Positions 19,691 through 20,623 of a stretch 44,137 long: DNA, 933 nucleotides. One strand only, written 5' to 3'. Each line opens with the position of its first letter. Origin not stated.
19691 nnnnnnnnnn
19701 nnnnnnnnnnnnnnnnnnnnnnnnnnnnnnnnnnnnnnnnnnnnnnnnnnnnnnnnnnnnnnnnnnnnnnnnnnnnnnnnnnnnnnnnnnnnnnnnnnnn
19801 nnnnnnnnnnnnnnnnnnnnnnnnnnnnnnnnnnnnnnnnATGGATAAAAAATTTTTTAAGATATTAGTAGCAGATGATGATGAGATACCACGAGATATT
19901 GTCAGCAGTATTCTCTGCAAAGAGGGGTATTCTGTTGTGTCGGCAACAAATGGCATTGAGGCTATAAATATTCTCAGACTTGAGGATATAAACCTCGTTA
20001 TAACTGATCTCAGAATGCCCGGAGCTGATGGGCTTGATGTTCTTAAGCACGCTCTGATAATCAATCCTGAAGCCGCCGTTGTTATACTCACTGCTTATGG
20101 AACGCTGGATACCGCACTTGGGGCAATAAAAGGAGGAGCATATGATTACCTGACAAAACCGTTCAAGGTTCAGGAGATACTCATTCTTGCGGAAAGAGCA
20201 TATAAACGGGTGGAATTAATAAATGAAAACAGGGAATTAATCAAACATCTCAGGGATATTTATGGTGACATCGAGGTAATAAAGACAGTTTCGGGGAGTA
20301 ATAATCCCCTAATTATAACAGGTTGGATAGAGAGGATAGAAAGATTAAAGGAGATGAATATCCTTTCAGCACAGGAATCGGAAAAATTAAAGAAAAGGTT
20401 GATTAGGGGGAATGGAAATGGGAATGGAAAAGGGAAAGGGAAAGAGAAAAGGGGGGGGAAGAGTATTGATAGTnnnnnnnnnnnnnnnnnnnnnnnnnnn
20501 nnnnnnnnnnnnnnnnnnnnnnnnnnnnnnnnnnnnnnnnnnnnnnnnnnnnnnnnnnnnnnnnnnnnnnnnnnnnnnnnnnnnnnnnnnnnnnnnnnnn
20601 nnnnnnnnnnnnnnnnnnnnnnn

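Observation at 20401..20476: G8 tract and hexamer purine repeat at the REC | REC-GAF-HD-GYP junction: loss of one G fuses the two ORFs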

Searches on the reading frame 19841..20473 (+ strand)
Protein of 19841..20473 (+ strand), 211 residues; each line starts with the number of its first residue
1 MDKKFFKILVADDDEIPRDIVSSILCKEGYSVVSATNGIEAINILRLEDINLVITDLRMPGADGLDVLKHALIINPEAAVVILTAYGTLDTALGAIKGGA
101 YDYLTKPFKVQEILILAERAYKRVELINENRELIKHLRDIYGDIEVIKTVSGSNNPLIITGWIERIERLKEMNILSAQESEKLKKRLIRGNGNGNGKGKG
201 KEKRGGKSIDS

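Call 3: search_protein_families(library=pfam, proteins=[window:19841-20473:+], max_evalue=0.01)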
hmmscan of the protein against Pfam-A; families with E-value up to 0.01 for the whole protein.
window:19841-20473:+ (211 aa): 1 family
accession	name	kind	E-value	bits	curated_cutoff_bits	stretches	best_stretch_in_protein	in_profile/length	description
PF00072.30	Response_reg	-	1.2e-25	90.3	30.2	1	8-114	1-107/111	Response regulator receiver domain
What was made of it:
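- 19841..20476 (+): ORF1: stand-alone receiver (REC) protein with a C-terminal extension of about 90 aa, 211 aa. Its last ~22 codons lie inside ORF2. Pfam Response_reg covers residues 8-114 (call 3).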

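Call 13: find_encoding_contigs(protein=window:19841-20473:+, flank=5000, max_places=10)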
Protein window:19841-20473:+ (211 aa): 4 contigs read that carry it; 4 places shown.
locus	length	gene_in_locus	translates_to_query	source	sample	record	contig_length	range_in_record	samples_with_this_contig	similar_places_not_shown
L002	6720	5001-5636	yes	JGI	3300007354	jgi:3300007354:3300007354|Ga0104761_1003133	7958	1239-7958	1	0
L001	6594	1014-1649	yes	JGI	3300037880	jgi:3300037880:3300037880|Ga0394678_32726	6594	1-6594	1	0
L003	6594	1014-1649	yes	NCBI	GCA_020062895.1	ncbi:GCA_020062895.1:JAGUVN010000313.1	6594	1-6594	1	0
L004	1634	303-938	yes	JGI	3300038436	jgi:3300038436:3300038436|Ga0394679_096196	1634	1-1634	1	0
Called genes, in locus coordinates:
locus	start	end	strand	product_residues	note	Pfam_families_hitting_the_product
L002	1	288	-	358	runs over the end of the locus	PF01312:Bac_export_2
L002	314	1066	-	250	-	PF01311:Bac_export_1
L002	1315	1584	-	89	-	PF01313:Bac_export_3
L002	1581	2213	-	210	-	PF00813:FliP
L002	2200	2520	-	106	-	PF04347:FliO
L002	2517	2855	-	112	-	PF28396:SepQ_C, PF01052:FliMN_C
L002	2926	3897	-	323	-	PF02154:FliM, PF01052:FliMN_C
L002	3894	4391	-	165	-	PF03748:FliL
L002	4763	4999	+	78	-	-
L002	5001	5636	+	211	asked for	PF00072:Response_reg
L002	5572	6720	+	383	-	?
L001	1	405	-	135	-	?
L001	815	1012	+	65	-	-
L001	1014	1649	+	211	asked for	PF00072:Response_reg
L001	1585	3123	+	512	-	PF00072:Response_reg, PF01590:GAF (weak), PF13492:GAF_3 (weak), PF13185:GAF_2 (weak), PF01966:HD, PF13487:HD_5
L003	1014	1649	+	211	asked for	PF00072:Response_reg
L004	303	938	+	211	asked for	PF00072:Response_reg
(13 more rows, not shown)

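Call 32: search_protein_families(library=ncbifam, proteins=[window:19841-20473:+], max_evalue=0.001)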
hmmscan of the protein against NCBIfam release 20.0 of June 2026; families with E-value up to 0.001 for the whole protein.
window:19841-20473:+ (211 aa): 94 families (the best 25 are shown)
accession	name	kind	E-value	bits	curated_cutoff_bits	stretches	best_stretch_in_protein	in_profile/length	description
NF008469.0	PRK11361.1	equivalog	2.2e-29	102.5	714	1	7-145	6-144/461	acetoacetate metabolism transcriptional regulator AtoC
TIGR01818.1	ntrC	equivalog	5e-27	94.8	558.6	1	8-125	1-118/463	nitrogen regulation protein NR(I)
NF051870.1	NAssimRespRegNtrX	equivalog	6.6e-27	94.5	600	1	7-136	3-134/452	nitrogen assimilation response regulator NtrX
NF053512.1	nitric_RR_NosR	exception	3.9e-23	82.2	400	1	8-138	1-132/422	response regulator c-di-GMP phosphodiesterase, NosR family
NF008176.1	PRK10923.1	equivalog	1.3e-21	76.7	620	1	7-147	5-147/469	nitrogen regulation protein NR(I)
NF045505.1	RR_RssB_Pseudo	equivalog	8.7e-21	74.4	700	1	1-138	1-139/394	two-component system response regulator RssB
NF007689.0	PRK10365.1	equivalog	1.8e-20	73.1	760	1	3-126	3-126/441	sigma-54-dependent response regulator transcription factor ZraR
NF008378.0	PRK11173.1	equivalog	8.1e-20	71.2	334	1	6-133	4-130/238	two-component system response regulator ArcA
NF047793.1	ResRegPgtA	equivalog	1.9e-19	69.8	650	1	5-130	5-131/414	two-component system response regulator PgtA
NF011695.0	PRK15115.1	equivalog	3.3e-19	69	763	1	2-116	3-117/445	two-component system response regulator GlrR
NF006900.1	PRK09390.1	equivalog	2.7e-18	66.3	255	1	7-131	6-130/203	response regulator FixJ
NF040689.1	MtrAB_MtrA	equivalog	3.4e-18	65.8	300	1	8-132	1-122/219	MtrAB system response regulator MtrA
NF045944.1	ResRegRpaBCyano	equivalog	6.9e-18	64.9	330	1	9-131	1-122/229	response regulator transcription factor RpaB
NF033791.1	ActR_PrrA_rreg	equivalog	1.1e-17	64.6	250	1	8-115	4-111/173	ActR/PrrA/RegA family redox response regulator transcription factor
NF007005.1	PRK09468.1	equivalog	1.1e-17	64.3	331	1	6-116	4-114/237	osmolarity response regulator transcription factor OmpR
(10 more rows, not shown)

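Call 35: list_cluster_members(proteins=[window:19841-20473:+, window:20412-21947:+, window:21953-22489:+])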
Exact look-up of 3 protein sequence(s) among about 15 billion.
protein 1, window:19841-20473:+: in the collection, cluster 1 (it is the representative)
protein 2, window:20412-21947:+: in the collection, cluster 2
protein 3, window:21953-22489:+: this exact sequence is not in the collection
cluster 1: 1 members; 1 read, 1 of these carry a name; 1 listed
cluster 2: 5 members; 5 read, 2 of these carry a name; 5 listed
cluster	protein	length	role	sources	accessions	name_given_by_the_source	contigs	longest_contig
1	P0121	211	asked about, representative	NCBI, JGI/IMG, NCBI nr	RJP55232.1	MAG: response regulator [Deltaproteobacteria bacterium] | DNA-binding NtrC family response regulator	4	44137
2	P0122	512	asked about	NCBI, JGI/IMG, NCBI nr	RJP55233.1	MAG: response regulator [Deltaproteobacteria bacterium] | putative nucleotidyltransferase with HDIG domain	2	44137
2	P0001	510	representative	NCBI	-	-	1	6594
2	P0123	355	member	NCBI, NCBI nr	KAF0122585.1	MAG: response regulator receiver [bacterium]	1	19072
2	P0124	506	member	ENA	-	-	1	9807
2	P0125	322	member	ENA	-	-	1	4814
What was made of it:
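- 19841..20476 (+): It is annotated as RJP55232.1 (call 35).
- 20412..21950 (+): ORF2: REC-GAF-HD-GYP response regulator, a putative c-di-GMP phosphodiesterase of the RpfG type, 512 aa. ATG 20412 is positionally orthologous to the start in relatives. ATG 20418 and 20424 are in-frame alternatives. Annotated as RJP55233.1 (call 35).
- The GenBank record already annotates two genes, RJP55232.1 and RJP55233.1 (call 35).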

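Call 37: find_encoding_contigs(protein=P0124, flank=4000, max_places=6)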
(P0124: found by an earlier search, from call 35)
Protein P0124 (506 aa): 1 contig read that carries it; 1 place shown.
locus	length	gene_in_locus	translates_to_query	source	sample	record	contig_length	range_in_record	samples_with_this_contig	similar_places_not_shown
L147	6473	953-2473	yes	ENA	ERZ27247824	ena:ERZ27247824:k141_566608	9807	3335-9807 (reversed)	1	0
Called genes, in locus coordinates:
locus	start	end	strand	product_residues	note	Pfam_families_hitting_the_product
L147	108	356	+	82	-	-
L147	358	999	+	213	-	PF00072:Response_reg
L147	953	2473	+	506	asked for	PF00072:Response_reg, PF01590:GAF (weak), PF13492:GAF_3 (weak), PF13185:GAF_2 (weak), PF01966:HD, PF13487:HD_5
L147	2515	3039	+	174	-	PF07238:PilZ (weak)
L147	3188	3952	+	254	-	PF20560:MotA_N, PF01618:MotA_ExbB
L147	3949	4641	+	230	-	PF13677:MotB_plug, PF00691:OmpA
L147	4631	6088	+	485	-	PF00072:Response_reg, PF00989:PAS (weak), PF08448:PAS_4, PF13188:PAS_8 (weak), PF13426:PAS_9, PF00512:HisKA, PF02518:HATPase_c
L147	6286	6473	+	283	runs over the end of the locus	PF20560:MotA_N, PF01618:MotA_ExbB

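Call 38: find_encoding_contigs(protein=P0125, flank=4000, max_places=6)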
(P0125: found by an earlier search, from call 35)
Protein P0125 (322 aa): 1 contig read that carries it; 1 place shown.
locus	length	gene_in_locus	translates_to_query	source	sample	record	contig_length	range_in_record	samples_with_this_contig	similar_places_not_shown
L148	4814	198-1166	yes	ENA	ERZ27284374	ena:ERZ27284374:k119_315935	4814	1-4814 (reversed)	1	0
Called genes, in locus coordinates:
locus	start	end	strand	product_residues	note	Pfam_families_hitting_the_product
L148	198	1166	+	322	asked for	PF13492:GAF_3 (weak), PF13185:GAF_2 (weak), PF01590:GAF (weak), PF13487:HD_5, PF01966:HD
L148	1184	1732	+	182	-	PF07238:PilZ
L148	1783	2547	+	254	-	PF20560:MotA_N, PF01618:MotA_ExbB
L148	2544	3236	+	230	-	PF13677:MotB_plug, PF00691:OmpA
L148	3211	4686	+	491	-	PF00072:Response_reg, PF00989:PAS (weak), PF13188:PAS_8 (weak), PF08448:PAS_4 (weak), PF13426:PAS_9, PF00512:HisKA, PF02518:HATPase_c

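Call 45: search_solved_structures(query=window:19841-20473:+, max_evalue=0.001)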
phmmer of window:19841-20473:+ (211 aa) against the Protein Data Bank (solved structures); distinct sequences matched with E-value up to 0.001: 266 (the best 60 are shown).
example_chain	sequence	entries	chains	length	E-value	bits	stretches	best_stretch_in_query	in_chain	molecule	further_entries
1zy2_A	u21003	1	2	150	1.8e-23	86.2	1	7-140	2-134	transcriptional regulator NtrC1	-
4l4u_A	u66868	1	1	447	5.2e-23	84.7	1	6-143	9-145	Transcriptional regulator (NtrC family)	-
1ny5_A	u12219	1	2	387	7.1e-23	84.2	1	7-143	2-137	transcriptional regulator (NtrC family)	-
3jte_A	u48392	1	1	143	2.4e-21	79.2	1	6-134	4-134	Response regulator receiver protein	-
2jvj_A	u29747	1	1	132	7.2e-21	77.7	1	7-115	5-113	Sporulation initiation phosphotransferase F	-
1l5y_A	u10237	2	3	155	9.8e-21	77.2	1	8-135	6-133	C4-DICARBOXYLATE TRANSPORT TRANSCRIPTIONAL REGULATORY PROTEIN DCTD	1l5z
1pey_A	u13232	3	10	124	2.1e-20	76.2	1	7-114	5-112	Sporulation initiation phosphotransferase F | SPORULATION RESPONSE REGULATORY PROTEIN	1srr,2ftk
1f51_E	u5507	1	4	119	2.4e-20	76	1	7-114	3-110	SPORULATION INITIATION PHOSPHOTRANSFERASE F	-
1qkk_A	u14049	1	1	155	3.5e-20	75.4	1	8-135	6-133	C4-DICARBOXYLATE TRANSPORT TRANSCRIPTIONAL REGULATORY PROTEIN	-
3q15_C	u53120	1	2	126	3.8e-20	75.3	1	7-114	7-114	Sporulation initiation phosphotransferase F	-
1fsp_A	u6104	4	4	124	3.9e-20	75.3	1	7-114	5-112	STAGE 0 SPORULATION PROTEIN F | SPORULATION RESPONSE REGULATORY PROTEIN | Sporulation initiation phosphotransferase F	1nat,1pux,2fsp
2jvi_A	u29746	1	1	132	1.3e-19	73.6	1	7-115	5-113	Sporulation initiation phosphotransferase F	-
2jvk_A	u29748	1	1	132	1.8e-19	73.1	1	7-115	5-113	Sporulation initiation phosphotransferase F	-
9xzo_A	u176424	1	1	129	2.6e-19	72.6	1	7-111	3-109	De novo protein M1X0B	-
1dc7_A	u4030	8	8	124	3.7e-19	72.1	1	9-122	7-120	NITROGEN REGULATION PROTEIN | NITROGEN REGULATION PROTEIN NR(I) | NTRC RECEIVER DOMAIN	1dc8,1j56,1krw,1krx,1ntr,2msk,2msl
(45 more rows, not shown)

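Call 55: search_protein_representatives(protein=window:19841-20473:+)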
Query: 211 residues. Proteins with E-value up to 0.001 (for the whole library): 599202; up to 1e-10: 76472; up to 1e-30: 255. The best 150 are listed.
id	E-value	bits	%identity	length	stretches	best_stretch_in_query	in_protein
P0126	1.9e-79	282.0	67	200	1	2-195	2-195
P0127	1.4e-58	213.9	35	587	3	7-141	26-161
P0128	1.3e-53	197.7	54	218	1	1-184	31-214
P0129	4.6e-53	195.9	30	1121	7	7-120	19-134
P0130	1.1e-52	194.6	36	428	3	7-125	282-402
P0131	1.2e-52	194.5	48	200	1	1-199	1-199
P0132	1.0e-50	188.2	33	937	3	7-125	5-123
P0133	1.2e-50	188.0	51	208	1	3-191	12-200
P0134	1.0e-49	184.9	34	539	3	5-142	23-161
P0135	7.2e-49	182.2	33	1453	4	7-145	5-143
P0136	1.5e-48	181.1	33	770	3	7-123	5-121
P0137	7.4e-46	172.3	33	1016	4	7-126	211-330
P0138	8.1e-46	172.2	34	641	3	7-123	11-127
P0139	1.7e-45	171.2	40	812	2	7-151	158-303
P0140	2.1e-45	170.9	36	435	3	6-121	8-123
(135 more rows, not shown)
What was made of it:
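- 19841..20476 (+): Orthologues of 184-218 aa match it over residues ~1-195 (call 55).
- On Overlapping, separately translated gene pair: ORF1 homologues are 184-218 aa and match residues 1-~195 (call 55).
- Proteins matching ORF1 over residues 1-~195 are 184-218 aa (call 55). ORF1 orthologues are about 200 aa (call 55).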
